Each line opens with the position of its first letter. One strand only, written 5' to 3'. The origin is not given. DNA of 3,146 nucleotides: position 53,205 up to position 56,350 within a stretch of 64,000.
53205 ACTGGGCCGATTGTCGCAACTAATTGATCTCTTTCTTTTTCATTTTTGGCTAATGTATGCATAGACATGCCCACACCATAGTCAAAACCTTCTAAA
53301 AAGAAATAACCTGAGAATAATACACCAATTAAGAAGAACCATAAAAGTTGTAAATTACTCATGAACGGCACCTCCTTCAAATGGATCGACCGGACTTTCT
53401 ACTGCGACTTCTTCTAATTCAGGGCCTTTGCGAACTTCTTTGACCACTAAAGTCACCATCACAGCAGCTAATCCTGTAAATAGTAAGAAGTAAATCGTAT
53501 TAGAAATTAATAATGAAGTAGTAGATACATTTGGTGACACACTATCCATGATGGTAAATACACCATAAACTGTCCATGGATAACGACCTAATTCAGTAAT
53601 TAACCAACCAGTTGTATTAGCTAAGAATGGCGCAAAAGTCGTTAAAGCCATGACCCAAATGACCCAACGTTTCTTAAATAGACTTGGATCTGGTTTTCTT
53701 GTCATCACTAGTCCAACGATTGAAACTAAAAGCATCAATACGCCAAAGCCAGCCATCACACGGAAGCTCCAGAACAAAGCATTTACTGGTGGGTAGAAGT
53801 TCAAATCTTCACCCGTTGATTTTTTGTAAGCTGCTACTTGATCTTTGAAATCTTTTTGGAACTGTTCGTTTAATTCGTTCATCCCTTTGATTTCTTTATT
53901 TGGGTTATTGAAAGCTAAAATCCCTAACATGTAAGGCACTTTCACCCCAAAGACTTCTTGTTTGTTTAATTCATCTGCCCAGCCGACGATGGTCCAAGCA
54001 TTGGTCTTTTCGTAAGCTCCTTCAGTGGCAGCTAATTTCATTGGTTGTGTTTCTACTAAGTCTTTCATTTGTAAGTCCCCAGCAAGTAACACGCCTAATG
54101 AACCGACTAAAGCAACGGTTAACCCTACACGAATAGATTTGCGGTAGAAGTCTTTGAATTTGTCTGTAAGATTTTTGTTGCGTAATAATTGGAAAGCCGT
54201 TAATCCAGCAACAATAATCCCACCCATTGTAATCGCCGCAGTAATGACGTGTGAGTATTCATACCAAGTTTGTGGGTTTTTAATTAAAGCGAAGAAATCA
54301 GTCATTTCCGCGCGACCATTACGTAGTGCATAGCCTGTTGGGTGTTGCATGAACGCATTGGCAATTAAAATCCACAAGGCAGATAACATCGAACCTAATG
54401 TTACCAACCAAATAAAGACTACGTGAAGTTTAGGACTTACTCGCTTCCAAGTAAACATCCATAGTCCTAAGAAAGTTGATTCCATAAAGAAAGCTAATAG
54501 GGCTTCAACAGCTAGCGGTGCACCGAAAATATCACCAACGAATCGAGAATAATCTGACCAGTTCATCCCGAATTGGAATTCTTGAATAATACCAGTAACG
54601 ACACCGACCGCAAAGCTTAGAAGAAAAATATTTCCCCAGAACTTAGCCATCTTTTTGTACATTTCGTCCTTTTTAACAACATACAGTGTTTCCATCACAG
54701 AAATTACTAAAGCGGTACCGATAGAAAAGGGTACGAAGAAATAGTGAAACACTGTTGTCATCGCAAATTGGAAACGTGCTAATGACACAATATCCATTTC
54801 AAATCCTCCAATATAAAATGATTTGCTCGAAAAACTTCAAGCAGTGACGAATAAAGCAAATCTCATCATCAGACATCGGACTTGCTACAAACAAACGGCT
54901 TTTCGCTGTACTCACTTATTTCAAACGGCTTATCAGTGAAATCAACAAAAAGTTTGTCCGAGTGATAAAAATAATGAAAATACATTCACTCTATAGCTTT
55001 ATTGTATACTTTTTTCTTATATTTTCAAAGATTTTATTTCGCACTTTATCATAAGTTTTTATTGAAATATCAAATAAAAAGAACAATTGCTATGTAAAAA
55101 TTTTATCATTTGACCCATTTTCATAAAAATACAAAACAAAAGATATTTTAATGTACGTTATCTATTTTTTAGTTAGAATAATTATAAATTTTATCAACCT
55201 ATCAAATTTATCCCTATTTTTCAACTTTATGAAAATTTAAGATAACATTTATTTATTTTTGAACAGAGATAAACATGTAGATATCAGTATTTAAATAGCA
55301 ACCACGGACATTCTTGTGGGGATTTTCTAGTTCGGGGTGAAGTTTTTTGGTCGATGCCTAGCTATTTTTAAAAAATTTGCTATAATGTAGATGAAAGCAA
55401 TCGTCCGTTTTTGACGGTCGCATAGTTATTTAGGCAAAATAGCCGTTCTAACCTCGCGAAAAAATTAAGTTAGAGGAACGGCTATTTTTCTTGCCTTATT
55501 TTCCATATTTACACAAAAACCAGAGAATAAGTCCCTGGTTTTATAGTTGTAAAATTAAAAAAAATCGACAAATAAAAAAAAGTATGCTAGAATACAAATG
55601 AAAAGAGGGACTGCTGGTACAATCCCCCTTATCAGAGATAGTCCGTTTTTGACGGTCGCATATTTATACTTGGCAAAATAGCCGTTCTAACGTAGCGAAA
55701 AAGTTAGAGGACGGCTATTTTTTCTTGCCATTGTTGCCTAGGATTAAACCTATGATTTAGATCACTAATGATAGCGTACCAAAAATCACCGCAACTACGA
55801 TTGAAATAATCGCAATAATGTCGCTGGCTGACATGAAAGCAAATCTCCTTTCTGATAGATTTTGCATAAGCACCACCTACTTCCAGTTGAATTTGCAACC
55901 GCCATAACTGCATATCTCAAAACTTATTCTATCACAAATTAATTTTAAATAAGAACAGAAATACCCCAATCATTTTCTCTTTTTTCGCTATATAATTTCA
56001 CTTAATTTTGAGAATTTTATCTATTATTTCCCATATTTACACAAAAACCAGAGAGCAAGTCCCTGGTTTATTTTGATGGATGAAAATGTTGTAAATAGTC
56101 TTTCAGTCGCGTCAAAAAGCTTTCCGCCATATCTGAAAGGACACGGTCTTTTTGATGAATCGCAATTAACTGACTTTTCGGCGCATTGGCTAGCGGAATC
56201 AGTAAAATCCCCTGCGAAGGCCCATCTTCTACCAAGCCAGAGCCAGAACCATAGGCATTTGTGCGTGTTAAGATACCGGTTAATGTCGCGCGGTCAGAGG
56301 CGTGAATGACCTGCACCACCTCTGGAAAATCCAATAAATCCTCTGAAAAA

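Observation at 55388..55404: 5' end of sRNA 1 is complementary to the translation-initiation region of the hydrophobic-peptide mRNA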

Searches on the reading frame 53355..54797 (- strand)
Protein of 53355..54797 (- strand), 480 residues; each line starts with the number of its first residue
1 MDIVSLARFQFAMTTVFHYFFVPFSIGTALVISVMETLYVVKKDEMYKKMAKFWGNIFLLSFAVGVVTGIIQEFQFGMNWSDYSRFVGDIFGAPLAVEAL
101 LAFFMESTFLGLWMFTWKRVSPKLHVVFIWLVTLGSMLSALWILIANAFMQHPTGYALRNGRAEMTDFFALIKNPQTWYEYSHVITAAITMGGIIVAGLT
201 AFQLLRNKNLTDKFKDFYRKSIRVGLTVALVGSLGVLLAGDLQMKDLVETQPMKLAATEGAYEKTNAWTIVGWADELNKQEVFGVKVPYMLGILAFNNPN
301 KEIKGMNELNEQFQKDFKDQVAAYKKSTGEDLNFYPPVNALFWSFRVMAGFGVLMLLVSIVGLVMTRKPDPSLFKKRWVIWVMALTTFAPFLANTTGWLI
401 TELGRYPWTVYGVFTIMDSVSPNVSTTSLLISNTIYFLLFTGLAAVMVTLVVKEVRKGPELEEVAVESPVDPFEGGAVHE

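Call 5: search_protein_families(library=pfam, proteins=[window:53355-54797:-], max_evalue=1)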
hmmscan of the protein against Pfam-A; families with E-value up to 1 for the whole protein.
window:53355-54797:- (480 aa): 2 families
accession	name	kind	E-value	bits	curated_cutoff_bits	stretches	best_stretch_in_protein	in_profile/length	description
PF01654.22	Cyt_bd_oxida_I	-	6.4e-162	539.3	26.2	1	6-459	1-418/418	Cytochrome bd terminal oxidase subunit I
PF01468.23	GA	-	0.27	11.9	24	1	299-322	11-34/55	GA module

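Call 54: find_encoding_contigs(protein=window:53355-54797:-, flank=2500, max_places=10)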
Protein window:53355-54797:- (480 aa): 23 contigs read that carry it; 10 places shown.
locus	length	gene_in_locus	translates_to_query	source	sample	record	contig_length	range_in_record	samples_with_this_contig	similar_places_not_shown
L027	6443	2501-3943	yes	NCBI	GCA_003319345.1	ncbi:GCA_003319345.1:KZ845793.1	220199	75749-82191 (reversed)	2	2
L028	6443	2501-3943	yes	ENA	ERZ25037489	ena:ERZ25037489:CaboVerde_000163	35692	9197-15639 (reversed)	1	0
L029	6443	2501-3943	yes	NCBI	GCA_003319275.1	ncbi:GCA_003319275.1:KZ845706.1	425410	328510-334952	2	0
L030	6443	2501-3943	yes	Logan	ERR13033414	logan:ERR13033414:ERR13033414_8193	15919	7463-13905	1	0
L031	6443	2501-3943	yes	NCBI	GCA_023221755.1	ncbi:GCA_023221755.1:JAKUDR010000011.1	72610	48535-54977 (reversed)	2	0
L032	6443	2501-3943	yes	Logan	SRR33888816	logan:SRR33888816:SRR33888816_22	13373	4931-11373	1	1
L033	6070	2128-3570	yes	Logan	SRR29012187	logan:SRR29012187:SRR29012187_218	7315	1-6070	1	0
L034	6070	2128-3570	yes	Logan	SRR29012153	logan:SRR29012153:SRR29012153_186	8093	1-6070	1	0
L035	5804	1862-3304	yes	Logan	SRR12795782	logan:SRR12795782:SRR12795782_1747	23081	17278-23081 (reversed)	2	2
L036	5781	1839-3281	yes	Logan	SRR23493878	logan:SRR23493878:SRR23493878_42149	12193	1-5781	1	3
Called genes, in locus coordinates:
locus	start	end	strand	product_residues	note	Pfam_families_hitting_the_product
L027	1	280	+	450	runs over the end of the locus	PF01134:GIDA (weak), PF03486:HI0933_like (faint), PF07992:Pyr_redox_2, PF12831:FAD_oxidored, PF13738:Pyr_redox_3, PF00070:Pyr_redox, PF02852:Pyr_redox_dim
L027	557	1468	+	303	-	PF00126:HTH_1, PF03466:LysR_substrate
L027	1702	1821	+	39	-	-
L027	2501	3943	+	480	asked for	PF01654:Cyt_bd_oxida_I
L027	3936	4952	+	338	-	PF02322:Cyt_bd_oxida_II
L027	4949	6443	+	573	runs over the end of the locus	PF00664:ABC_membrane, PF13555:AAA_29 (faint), PF00005:ABC_tran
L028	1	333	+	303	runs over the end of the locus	PF00126:HTH_1, PF03466:LysR_substrate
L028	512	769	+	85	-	PF02604:PhdYeFM_antitox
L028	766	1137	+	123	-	PF02661:Fic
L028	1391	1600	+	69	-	-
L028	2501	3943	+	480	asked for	PF01654:Cyt_bd_oxida_I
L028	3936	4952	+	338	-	PF02322:Cyt_bd_oxida_II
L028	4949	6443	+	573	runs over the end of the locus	PF00664:ABC_membrane, PF13555:AAA_29 (faint), PF00005:ABC_tran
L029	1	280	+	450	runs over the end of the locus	PF01134:GIDA (weak), PF03486:HI0933_like (faint), PF07992:Pyr_redox_2, PF12831:FAD_oxidored, PF13738:Pyr_redox_3, PF00070:Pyr_redox, PF02852:Pyr_redox_dim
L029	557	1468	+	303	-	PF00126:HTH_1, PF03466:LysR_substrate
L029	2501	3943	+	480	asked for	PF01654:Cyt_bd_oxida_I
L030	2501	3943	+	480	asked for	PF01654:Cyt_bd_oxida_I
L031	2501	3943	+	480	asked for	PF01654:Cyt_bd_oxida_I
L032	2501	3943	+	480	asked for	PF01654:Cyt_bd_oxida_I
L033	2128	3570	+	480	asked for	PF01654:Cyt_bd_oxida_I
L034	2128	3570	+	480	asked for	PF01654:Cyt_bd_oxida_I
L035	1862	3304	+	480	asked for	PF01654:Cyt_bd_oxida_I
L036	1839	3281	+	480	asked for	PF01654:Cyt_bd_oxida_I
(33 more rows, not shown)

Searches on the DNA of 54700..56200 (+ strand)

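Call 3: search_rna_families(source=window, start=54700, end=56200, threshold=evalue, max_evalue=10, show_alignments=4)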
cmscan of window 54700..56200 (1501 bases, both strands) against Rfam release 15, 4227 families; matches with E-value up to 10: 16.
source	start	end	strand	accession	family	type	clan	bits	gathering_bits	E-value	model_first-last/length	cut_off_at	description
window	55752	55941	-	RF01492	rli28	Gene; sRNA;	-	37.3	45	0.011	1-186/186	no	Listeria sRNA rli28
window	55590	55680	+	RF01776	RatA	Gene; antitoxin;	-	23.5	49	3.3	1-91/91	no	RNA anti-toxin A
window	55407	55558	+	RF03532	SQ2397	Cis-reg;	-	23.1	100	0.2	1-243/243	no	Cis-regulator of HTH transcription factor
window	54791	54856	-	RF02218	ZNRD1-AS1_1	Gene; lncRNA;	-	19.7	50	0.32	1-68/68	no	ZNRD1 antisense RNA 1 conserved region 1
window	55508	55633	+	RF04184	BTnc060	Gene; sRNA;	-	19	228.9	4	1-213/213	no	Bacteroides sRNA BTnc060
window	55493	55683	+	RF01241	SNORA81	Gene; snRNA; snoRNA; HACA-box;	-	18.7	45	1.2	1-179/179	no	Small nucleolar RNA SNORA81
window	55511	55642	-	RF01808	MicX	Gene; sRNA;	-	18.1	75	0.33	1-194/194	no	MicX Vibrio cholerae sRNA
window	55420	55510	+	RF00645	MIR169_2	Gene; miRNA;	CL00098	16.9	50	0.47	1-118/118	no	MIR169_2 microRNA precursor family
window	54796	54873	-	RF01506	Afu_294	Gene; snRNA; snoRNA; CD-box;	-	16.7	43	2.5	1-83/83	no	A. fumigatus snoRNA Afu_294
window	55430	55494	+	RF03344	mir-5365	Gene; miRNA;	-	16.2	70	6.7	1-78/78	no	mir-5365 microRNA precursor family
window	54755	54875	-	RF01575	DdR7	Gene; snRNA; snoRNA; CD-box;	-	16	80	5.8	1-98/98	no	Dictyostelium snoRNA Dd7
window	54887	54967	+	RF00749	mir-208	Gene; miRNA;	-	15.9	56.4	3.2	1-77/77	no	mir-208 microRNA precursor family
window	55432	55565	-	RF01241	SNORA81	Gene; snRNA; snoRNA; HACA-box;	-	15.1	45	7.7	1-179/179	no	Small nucleolar RNA SNORA81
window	55682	55844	-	RF02848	RefB11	Gene; sRNA;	-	14.9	54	5.1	1-167/167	no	Enterococcus sRNA B11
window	54885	54961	-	RF00749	mir-208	Gene; miRNA;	-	14.7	56.4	7.4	1-77/77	no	mir-208 microRNA precursor family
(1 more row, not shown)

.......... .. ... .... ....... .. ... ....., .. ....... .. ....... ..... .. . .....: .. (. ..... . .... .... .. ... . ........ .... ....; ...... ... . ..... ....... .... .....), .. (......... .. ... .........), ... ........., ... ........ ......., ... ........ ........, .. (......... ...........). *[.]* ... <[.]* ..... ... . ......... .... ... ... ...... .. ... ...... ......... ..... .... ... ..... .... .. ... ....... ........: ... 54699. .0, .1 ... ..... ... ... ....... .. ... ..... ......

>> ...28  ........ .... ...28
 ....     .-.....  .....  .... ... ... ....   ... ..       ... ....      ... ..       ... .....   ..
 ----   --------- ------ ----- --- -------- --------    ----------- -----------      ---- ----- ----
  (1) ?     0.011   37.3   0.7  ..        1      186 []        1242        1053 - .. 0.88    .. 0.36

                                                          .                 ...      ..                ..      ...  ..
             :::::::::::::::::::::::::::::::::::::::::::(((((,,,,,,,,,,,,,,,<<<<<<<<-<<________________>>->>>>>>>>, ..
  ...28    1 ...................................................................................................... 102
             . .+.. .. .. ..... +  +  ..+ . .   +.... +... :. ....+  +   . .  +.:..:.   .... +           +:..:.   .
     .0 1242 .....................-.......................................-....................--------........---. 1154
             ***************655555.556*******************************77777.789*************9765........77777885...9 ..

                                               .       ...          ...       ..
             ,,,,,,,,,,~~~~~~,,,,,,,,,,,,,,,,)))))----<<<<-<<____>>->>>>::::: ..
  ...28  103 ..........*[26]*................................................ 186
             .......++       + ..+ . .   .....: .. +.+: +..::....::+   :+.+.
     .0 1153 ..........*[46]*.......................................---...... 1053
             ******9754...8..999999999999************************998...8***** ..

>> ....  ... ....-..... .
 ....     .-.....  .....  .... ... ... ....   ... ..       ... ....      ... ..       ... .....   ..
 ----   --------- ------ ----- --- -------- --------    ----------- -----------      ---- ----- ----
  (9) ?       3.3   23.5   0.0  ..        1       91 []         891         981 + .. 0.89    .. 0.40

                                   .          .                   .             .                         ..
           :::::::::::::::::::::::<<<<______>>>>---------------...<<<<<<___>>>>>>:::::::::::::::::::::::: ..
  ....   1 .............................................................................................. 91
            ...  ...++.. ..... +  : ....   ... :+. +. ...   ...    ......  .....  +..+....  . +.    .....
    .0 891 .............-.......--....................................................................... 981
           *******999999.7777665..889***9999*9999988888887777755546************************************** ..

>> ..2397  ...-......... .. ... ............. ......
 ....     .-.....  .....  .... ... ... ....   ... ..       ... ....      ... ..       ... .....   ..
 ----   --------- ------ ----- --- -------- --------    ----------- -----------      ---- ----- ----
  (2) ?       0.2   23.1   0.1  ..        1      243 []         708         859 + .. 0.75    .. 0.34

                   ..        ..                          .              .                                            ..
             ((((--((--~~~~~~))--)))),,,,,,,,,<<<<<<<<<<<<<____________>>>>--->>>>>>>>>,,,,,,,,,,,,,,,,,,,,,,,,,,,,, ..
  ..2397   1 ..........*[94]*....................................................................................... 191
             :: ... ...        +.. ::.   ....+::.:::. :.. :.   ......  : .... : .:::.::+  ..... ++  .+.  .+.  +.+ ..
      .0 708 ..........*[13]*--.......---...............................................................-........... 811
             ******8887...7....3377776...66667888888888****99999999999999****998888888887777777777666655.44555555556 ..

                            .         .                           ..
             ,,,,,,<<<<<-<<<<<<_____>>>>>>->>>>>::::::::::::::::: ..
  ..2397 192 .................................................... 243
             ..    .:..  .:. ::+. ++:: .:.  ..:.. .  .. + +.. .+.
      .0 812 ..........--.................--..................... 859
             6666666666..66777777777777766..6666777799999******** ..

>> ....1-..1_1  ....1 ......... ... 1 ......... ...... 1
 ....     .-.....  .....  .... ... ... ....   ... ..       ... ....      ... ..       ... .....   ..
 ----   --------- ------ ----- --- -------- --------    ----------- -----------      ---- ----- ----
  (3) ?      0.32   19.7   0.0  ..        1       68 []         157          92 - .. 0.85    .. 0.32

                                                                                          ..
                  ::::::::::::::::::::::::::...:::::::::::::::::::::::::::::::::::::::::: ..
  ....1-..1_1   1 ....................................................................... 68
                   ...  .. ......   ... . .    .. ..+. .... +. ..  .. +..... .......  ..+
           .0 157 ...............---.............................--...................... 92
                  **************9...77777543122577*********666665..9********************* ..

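Call 21: search_dna_similar(query=window:55560-55960:+, collection=plasmids, mode=distant, max_evalue=0.01, max_rows=30)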
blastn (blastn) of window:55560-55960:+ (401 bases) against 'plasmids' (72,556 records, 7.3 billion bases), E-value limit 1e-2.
No match.

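Call 22: search_dna_similar(query=window:55360-55960:+, collection=phages, mode=distant, max_evalue=0.01, max_rows=20)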
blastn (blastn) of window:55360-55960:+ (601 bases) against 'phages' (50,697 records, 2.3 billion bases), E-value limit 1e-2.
No match.

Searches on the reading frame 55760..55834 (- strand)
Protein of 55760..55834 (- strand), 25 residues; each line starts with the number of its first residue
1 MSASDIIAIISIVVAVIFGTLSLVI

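Call 5: search_protein_families(library=pfam, proteins=[window:55760-55834:-], max_evalue=1)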
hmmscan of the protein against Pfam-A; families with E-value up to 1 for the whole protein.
seq(25 aa): 1 family
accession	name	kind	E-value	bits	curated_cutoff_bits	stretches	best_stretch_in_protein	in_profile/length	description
PF11120.13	CBP_BcsF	-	0.57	10.6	23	1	1-23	1-22/60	Cellulose biosynthesis protein BcsF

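Call 23: search_dna_similar(query=window:55760-55834:-, collection=plasmids, mode=protein, max_evalue=10, max_rows=30)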
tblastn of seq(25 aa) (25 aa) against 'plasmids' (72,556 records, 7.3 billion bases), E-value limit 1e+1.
No match.

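Call 24: search_protein_families(library=ncbifam, proteins=[window:55760-55834:-], max_evalue=10)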
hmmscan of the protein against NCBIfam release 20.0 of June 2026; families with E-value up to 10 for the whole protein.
seq(25 aa): 2 families
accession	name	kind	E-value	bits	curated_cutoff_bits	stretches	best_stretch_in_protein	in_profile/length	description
TIGR01411.1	tatAE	subfamily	0.013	15.1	53.9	1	7-20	7-20/47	twin-arginine translocase TatA/TatE family subunit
TIGR03493.1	cellullose_BcsF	equivalog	0.37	10.7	56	1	1-23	1-22/62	cellulose biosynthesis protein BcsF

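Call 25: search_protein_families(library=phrogs, proteins=[window:55760-55834:-], max_evalue=10)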
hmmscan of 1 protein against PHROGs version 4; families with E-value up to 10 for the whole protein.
seq(25 aa): 2 families
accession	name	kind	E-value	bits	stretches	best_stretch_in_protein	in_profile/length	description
phrog_8574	-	unknown function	0.081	13.9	1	7-23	8-24/47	-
phrog_2877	-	lysis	0.086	14.1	1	5-21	25-41/71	holin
